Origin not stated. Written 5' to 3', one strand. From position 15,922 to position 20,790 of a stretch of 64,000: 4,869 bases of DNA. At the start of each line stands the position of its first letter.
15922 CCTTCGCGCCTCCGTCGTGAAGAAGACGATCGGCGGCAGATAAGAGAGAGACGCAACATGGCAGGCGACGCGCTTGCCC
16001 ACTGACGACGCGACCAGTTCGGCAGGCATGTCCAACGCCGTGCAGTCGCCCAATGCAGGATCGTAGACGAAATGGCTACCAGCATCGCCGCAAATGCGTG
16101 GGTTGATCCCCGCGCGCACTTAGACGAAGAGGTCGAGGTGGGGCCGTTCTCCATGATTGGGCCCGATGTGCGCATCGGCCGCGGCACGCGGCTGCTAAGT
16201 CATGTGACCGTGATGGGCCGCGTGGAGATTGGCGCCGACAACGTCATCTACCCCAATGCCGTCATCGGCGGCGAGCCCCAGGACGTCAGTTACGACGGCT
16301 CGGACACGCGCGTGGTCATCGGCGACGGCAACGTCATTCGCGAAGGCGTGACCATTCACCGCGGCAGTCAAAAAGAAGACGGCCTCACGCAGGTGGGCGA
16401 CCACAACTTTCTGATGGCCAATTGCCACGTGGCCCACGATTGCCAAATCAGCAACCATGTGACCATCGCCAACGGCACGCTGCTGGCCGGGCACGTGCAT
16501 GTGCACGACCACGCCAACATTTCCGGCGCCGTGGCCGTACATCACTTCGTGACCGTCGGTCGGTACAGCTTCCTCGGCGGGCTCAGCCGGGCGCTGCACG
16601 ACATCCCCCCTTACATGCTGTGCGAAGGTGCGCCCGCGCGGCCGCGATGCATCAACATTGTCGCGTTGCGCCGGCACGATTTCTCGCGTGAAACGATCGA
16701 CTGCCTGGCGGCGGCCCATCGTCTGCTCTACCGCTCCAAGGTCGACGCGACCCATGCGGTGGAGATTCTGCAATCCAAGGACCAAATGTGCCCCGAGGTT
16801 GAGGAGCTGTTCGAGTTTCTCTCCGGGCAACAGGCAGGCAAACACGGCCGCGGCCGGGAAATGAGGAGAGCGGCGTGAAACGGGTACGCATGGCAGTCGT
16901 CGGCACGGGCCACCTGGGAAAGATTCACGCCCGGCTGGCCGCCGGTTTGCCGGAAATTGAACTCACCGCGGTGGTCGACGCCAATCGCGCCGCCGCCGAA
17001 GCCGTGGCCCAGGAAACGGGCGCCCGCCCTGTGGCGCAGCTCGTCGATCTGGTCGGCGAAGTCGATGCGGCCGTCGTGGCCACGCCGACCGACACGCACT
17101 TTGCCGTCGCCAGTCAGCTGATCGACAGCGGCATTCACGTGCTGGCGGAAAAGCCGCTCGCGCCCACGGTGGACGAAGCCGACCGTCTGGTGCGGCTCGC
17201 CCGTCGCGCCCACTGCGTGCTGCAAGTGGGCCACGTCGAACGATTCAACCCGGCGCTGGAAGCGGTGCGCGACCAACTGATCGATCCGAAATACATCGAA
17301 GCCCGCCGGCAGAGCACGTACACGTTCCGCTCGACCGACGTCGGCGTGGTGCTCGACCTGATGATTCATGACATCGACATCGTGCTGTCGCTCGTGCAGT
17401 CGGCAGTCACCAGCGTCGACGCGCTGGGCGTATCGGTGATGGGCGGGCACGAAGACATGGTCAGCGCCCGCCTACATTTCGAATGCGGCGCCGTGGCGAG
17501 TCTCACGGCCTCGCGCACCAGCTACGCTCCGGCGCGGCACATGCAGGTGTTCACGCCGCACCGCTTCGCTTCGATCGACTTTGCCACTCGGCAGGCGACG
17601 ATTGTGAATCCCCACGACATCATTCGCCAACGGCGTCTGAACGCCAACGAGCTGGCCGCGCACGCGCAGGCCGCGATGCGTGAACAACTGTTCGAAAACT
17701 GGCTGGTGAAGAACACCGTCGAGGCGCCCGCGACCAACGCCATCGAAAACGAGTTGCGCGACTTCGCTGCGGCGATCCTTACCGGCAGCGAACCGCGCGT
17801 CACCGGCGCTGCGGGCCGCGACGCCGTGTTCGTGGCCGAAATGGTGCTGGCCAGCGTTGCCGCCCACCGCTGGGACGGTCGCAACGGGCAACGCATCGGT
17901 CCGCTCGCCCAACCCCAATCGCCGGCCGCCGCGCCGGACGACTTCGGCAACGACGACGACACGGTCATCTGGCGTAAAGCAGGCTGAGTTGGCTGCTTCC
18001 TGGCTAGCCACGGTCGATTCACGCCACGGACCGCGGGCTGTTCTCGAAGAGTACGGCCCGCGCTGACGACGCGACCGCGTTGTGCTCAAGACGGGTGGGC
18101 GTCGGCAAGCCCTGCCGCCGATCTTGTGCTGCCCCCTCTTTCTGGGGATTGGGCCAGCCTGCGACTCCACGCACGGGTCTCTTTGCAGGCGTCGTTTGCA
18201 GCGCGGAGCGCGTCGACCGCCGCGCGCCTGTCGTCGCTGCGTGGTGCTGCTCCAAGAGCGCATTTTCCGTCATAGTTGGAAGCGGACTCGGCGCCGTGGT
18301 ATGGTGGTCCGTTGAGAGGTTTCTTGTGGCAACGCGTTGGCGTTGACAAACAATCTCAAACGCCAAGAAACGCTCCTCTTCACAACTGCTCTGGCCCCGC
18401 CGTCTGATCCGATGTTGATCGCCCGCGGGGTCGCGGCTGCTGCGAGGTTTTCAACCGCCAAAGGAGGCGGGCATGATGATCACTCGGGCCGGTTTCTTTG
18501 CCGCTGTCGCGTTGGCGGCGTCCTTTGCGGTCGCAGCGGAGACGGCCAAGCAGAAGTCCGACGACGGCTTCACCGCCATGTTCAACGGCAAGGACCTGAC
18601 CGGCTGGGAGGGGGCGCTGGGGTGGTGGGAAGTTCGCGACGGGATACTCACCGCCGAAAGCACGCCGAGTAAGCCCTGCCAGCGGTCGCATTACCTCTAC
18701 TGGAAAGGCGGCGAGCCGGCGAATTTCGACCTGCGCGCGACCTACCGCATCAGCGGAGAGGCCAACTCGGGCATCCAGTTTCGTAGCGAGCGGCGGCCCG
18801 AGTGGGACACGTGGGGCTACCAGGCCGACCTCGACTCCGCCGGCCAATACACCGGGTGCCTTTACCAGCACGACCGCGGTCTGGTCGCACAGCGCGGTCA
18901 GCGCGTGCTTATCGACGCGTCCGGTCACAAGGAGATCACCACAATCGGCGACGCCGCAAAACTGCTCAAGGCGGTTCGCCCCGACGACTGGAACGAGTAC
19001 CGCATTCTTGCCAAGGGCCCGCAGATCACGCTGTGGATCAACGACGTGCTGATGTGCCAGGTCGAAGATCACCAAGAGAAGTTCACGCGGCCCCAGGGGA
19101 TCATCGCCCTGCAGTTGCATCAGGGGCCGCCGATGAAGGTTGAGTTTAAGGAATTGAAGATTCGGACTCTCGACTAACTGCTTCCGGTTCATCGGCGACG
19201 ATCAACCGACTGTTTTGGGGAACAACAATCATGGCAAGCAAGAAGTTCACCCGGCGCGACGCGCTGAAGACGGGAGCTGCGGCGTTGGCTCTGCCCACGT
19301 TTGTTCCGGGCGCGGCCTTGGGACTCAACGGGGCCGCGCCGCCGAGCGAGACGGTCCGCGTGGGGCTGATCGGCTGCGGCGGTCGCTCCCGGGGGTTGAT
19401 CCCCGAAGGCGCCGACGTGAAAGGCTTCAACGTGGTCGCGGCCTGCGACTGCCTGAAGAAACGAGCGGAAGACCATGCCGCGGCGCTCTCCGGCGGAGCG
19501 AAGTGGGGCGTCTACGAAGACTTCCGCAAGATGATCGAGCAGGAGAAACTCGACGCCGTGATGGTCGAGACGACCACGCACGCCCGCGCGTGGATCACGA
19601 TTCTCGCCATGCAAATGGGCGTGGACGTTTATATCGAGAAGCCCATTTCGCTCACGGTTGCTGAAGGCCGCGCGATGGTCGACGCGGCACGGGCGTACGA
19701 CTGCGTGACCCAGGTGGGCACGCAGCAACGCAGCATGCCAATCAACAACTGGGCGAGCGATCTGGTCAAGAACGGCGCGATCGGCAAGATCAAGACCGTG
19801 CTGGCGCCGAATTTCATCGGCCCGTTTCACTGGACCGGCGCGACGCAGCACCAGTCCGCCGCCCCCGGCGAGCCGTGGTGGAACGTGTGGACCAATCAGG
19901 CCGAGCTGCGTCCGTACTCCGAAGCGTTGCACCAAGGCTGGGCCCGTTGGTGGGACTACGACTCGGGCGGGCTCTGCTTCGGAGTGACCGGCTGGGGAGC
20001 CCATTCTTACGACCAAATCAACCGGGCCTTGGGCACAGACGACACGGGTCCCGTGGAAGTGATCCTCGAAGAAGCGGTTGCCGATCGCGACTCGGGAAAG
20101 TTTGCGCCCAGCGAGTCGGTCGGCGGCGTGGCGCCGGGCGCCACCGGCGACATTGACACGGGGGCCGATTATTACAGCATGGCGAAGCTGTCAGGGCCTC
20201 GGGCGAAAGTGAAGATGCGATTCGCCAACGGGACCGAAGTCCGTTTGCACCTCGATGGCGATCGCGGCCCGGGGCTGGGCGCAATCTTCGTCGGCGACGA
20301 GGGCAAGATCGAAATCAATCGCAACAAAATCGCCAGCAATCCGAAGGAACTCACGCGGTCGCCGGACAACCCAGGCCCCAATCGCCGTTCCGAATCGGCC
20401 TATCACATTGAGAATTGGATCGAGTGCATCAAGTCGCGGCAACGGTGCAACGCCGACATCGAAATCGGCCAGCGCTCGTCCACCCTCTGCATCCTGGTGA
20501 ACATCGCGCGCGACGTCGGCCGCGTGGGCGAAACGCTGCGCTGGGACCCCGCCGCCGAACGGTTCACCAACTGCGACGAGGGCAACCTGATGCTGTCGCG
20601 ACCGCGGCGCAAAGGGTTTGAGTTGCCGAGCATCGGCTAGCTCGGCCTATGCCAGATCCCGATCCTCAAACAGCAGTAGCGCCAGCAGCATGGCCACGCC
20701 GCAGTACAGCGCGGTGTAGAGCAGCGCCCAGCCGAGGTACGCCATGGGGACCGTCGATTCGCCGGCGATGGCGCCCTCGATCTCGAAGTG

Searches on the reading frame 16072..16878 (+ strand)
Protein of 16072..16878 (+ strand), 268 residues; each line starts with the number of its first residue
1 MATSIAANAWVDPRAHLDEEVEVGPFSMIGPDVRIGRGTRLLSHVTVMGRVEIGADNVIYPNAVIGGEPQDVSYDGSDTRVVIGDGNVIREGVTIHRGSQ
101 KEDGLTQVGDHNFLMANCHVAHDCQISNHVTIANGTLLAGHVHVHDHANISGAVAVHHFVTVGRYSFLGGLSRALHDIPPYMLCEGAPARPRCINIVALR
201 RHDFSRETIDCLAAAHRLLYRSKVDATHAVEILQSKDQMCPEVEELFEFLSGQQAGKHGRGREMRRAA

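Call 20: search_protein_families(library=pfam, proteins=[window:16072-16878:+], max_evalue=0.001)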
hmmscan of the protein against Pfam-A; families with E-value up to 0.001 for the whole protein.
window:16072-16878:+ (268 aa): 4 families
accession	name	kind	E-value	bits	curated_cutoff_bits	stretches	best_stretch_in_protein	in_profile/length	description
PF00132.30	Hexapep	-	1.9e-27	94.2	27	3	106-140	2-36/36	Bacterial transferase hexapeptide (six repeats)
PF13720.11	Acetyltransf_11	-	5.9e-22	78.3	24.5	1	177-256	1-80/82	Udp N-acetylglucosamine O-acyltransferase; Domain 2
PF25087.1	GMPPB_C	-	3.2e-09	36.9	39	1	79-158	21-97/110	GMPPB C-terminal domain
PF25084.1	LbH_EIF2B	-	9e-09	35.7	54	0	107-157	29-77/105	EIF2B subunit epsilon LbH domain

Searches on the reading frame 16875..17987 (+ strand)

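Call 20: search_protein_families(library=pfam, proteins=[window:16875-17987:+], max_evalue=0.001)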
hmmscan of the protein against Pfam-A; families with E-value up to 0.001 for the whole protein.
window:16875-17987:+ (370 aa): 4 families
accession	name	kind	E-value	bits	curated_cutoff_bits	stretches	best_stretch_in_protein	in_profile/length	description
PF01408.29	GFO_IDH_MocA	-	3e-29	102.6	24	1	4-120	1-120/120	Oxidoreductase family, NAD-binding Rossmann fold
PF22725.1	GFO_IDH_MocA_C3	-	1e-11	45.4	27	1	145-225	32-116/124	GFO/IDH/MocA C-terminal domain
PF02894.22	GFO_IDH_MocA_C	-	6.5e-07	29.8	22.9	1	151-332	35-214/218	Oxidoreductase family, C-terminal alpha/beta domain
PF01118.30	Semialdhyde_dh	-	0.00074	20.4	26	0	6-89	2-93/121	Semialdehyde dehydrogenase, NAD binding domain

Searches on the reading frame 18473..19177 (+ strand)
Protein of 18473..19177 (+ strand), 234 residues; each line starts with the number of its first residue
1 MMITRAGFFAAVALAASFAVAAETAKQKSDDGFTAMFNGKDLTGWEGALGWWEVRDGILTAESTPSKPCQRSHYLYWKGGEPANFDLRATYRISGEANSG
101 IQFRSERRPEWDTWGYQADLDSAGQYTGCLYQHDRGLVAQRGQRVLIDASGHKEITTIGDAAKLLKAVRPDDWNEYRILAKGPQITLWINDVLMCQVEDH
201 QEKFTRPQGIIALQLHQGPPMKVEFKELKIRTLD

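Call 20: search_protein_families(library=pfam, proteins=[window:18473-19177:+], max_evalue=0.001)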
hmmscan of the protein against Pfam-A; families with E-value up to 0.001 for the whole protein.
window:18473-19177:+ (234 aa): 1 family
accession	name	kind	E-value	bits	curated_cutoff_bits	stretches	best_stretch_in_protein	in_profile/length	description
PF06439.18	3keto-disac_hyd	-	6.4e-37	127.9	26.8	1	32-231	1-187/187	3-keto-disaccharide hydrolase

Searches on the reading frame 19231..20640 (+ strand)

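Call 20: search_protein_families(library=pfam, proteins=[window:19231-20640:+], max_evalue=0.001)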
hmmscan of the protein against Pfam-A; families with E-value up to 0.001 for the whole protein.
window:19231-20640:+ (469 aa): 2 families
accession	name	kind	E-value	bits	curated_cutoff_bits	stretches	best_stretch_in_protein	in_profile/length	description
PF19051.5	GFO_IDH_MocA_C2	-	5.4e-21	75.7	23.3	2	179-287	12-121/254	Oxidoreductase family, C-terminal alpha/beta domain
PF01408.29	GFO_IDH_MocA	-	2.1e-18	67.6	24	1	42-163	1-119/120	Oxidoreductase family, NAD-binding Rossmann fold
